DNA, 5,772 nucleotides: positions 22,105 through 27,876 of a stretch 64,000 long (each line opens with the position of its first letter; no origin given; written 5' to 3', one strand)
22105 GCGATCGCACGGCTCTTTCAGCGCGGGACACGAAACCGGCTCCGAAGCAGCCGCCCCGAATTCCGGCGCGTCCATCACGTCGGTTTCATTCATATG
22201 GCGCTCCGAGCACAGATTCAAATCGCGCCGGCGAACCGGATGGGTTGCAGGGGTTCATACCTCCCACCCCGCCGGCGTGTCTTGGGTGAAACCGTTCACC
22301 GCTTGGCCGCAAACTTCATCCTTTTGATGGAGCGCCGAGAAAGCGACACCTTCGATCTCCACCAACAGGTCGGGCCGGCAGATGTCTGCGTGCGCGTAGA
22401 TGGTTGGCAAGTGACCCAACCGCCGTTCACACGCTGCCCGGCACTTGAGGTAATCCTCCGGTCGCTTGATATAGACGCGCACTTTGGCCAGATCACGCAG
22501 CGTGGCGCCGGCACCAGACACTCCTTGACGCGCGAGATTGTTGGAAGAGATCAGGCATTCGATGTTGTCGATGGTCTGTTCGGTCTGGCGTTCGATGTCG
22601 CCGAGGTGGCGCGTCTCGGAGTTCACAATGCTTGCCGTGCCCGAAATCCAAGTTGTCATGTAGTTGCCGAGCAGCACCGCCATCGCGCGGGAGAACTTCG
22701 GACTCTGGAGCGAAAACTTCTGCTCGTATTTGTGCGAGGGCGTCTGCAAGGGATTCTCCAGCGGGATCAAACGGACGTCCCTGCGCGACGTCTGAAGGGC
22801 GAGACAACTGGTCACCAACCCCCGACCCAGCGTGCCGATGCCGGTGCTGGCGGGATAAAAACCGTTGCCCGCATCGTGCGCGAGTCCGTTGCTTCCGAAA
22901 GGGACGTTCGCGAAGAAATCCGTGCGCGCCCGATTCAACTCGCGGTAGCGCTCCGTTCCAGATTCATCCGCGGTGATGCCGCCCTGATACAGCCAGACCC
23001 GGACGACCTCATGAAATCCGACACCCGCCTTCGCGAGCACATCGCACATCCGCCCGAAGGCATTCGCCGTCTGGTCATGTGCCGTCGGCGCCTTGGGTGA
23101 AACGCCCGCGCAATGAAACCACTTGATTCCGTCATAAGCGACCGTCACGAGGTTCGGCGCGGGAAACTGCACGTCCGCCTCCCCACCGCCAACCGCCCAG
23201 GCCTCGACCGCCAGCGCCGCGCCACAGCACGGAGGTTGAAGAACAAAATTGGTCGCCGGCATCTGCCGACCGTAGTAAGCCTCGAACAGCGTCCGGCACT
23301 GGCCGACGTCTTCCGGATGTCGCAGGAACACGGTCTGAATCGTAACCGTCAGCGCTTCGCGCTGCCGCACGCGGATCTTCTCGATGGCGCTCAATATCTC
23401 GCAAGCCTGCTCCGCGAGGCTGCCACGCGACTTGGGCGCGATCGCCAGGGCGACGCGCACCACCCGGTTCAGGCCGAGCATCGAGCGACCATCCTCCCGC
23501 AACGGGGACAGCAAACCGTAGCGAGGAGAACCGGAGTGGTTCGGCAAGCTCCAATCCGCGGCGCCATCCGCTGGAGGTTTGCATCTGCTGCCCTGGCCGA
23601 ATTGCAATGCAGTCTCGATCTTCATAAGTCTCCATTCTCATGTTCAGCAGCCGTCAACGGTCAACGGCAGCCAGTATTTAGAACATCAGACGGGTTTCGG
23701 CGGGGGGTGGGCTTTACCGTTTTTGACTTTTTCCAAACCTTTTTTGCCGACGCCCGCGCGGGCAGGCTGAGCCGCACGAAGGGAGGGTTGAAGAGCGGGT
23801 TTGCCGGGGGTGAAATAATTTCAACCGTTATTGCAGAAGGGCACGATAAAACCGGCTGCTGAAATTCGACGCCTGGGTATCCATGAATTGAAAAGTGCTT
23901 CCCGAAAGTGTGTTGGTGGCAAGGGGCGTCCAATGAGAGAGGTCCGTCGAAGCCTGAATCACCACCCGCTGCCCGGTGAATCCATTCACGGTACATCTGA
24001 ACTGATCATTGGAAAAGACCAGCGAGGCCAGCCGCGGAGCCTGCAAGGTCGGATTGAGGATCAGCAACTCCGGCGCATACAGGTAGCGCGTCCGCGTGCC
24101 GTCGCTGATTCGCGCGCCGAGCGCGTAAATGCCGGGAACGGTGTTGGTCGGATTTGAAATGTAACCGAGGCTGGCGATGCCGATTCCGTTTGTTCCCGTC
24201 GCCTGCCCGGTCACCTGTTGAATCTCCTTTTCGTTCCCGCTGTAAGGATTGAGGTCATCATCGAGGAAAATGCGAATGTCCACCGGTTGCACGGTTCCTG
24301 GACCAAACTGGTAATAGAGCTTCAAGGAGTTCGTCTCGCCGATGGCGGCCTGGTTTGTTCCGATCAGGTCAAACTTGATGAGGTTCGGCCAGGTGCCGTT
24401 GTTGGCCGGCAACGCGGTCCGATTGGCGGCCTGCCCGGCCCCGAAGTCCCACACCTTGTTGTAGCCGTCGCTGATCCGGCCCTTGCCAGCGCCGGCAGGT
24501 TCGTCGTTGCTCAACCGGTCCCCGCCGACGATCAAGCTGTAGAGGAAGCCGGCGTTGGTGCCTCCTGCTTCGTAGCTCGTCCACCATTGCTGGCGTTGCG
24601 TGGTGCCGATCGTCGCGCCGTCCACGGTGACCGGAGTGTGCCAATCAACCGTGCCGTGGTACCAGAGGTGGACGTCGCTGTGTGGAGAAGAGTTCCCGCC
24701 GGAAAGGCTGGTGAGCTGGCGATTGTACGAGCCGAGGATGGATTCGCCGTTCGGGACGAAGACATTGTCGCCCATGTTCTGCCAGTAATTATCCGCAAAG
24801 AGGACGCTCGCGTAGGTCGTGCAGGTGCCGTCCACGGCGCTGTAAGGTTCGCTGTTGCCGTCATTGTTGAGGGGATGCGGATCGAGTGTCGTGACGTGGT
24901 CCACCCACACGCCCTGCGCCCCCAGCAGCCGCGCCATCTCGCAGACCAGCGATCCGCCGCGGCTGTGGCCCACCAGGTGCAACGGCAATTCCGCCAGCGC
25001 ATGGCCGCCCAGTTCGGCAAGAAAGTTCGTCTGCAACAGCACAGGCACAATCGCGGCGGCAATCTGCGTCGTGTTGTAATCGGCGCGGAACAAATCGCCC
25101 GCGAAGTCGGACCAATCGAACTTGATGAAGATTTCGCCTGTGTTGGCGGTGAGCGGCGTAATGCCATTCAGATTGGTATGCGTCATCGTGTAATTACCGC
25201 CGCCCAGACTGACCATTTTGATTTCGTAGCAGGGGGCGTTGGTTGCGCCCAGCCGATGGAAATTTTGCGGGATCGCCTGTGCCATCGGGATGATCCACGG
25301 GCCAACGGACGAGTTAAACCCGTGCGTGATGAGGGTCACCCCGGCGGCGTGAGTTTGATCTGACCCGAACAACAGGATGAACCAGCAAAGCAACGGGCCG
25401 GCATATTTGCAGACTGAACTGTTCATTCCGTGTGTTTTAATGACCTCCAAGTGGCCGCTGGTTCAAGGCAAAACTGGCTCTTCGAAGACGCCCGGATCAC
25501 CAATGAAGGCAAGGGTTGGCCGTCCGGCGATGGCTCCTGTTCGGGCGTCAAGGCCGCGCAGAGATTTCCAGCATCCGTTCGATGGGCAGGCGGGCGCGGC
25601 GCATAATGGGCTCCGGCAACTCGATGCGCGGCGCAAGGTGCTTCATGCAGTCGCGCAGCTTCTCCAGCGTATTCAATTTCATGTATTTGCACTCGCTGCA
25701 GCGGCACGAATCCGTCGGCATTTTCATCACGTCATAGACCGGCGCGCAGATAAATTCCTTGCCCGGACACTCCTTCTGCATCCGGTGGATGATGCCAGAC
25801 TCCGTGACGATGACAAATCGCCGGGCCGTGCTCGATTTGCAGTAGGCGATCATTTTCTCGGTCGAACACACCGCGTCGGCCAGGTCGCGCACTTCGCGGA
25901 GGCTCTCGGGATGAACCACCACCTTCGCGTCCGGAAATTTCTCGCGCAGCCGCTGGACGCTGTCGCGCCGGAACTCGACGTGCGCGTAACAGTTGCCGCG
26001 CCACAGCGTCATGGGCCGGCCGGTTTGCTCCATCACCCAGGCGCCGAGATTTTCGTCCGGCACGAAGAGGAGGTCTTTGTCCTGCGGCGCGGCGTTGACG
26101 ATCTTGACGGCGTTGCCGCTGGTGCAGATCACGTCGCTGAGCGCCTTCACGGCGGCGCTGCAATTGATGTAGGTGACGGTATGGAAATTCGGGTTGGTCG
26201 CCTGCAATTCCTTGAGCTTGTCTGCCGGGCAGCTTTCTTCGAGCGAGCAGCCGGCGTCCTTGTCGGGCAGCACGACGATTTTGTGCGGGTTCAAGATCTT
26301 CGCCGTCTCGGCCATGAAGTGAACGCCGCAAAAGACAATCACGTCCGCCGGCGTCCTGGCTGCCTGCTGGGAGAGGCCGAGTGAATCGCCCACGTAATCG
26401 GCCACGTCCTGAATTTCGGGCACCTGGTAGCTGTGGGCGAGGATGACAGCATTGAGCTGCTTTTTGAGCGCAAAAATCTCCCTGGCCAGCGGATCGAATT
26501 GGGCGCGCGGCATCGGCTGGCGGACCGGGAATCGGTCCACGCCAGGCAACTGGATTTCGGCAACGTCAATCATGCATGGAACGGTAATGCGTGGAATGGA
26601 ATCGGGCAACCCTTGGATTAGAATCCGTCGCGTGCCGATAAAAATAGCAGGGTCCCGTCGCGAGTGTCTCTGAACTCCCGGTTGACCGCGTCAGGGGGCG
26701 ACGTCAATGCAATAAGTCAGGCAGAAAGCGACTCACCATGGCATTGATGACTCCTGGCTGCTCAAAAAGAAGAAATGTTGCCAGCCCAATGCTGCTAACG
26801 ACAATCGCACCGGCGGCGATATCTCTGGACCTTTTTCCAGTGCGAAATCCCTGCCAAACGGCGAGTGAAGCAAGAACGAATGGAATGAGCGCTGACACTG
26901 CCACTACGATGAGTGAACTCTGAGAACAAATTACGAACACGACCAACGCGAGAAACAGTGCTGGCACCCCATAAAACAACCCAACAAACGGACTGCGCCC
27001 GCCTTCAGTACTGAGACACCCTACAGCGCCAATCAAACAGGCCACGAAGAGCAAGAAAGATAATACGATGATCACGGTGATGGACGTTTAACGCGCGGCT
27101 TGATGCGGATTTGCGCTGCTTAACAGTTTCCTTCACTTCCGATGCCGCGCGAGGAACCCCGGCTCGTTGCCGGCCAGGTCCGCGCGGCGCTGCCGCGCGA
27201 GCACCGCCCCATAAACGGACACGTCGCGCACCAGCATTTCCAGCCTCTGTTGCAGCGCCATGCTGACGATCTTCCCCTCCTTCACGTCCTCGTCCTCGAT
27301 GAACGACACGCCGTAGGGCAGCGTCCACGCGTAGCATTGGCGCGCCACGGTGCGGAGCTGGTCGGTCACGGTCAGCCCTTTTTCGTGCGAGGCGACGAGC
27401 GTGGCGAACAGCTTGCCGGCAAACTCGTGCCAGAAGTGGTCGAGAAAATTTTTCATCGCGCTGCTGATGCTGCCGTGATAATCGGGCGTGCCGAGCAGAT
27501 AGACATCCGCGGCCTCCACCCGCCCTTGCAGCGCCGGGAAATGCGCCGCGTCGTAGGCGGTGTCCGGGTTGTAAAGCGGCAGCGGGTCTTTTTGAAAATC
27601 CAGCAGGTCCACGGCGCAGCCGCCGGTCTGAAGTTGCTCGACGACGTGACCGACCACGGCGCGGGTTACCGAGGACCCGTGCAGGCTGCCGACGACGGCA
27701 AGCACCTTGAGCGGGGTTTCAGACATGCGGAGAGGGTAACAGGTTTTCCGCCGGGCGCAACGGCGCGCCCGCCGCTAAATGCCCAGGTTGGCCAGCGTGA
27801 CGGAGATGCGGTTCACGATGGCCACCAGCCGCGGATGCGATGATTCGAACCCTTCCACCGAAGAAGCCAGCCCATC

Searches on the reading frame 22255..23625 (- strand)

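Call 24: search_protein_families(library=pfam, max_evalue=0.00001, proteins=[window:22255-23625:-])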
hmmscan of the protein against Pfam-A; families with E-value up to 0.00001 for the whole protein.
window:22255-23625:- (456 aa): 2 families
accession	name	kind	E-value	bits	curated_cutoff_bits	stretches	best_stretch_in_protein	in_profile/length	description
PF21168.2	FkbO_Hyg5-like_N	-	2.6e-10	40.8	27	1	158-276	15-122/122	Chorismatase FkbO/Hyg5-like, N-terminal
PF01042.26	Ribonuc_L-PSP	-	1.2e-09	38.7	27.3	0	324-428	20-119/121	Endoribonuclease L-PSP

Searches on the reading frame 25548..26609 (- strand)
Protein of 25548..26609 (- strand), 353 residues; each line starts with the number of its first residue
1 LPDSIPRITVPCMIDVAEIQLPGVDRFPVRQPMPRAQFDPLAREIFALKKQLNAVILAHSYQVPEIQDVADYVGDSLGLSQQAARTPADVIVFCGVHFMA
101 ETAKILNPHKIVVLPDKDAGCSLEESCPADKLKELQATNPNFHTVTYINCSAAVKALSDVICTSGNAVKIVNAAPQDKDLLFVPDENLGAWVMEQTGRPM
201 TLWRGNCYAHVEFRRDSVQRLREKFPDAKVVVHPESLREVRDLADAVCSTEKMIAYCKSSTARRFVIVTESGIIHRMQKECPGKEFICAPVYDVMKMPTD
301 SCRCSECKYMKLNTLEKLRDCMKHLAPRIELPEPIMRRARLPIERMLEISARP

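Call 24: search_protein_families(library=pfam, max_evalue=0.00001, proteins=[window:25548-26609:-])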
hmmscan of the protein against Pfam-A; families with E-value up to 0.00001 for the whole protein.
window:25548-26609:- (353 aa): 1 family
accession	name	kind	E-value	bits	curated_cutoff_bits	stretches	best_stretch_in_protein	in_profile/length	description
PF02445.21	NadA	-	1.6e-116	389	27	1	44-348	2-295/295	Quinolinate synthetase A protein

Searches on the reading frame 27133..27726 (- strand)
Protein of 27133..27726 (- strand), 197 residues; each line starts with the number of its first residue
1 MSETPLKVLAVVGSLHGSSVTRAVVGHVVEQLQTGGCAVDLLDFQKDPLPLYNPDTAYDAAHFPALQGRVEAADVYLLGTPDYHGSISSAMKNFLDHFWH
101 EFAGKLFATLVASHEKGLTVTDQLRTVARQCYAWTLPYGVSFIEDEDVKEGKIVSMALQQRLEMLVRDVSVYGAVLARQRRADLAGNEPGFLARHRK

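Call 24: search_protein_families(library=pfam, max_evalue=0.00001, proteins=[window:27133-27726:-])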
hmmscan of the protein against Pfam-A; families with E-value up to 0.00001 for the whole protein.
window:27133-27726:- (197 aa): 2 families
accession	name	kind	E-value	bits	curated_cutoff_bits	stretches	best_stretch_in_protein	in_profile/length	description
PF03358.20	FMN_red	-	2.5e-29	102.2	24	1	7-142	2-146/152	NADPH-dependent FMN reductase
PF02525.22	Flavodoxin_2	-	1.6e-10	41.5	27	1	7-101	2-107/198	Flavodoxin-like fold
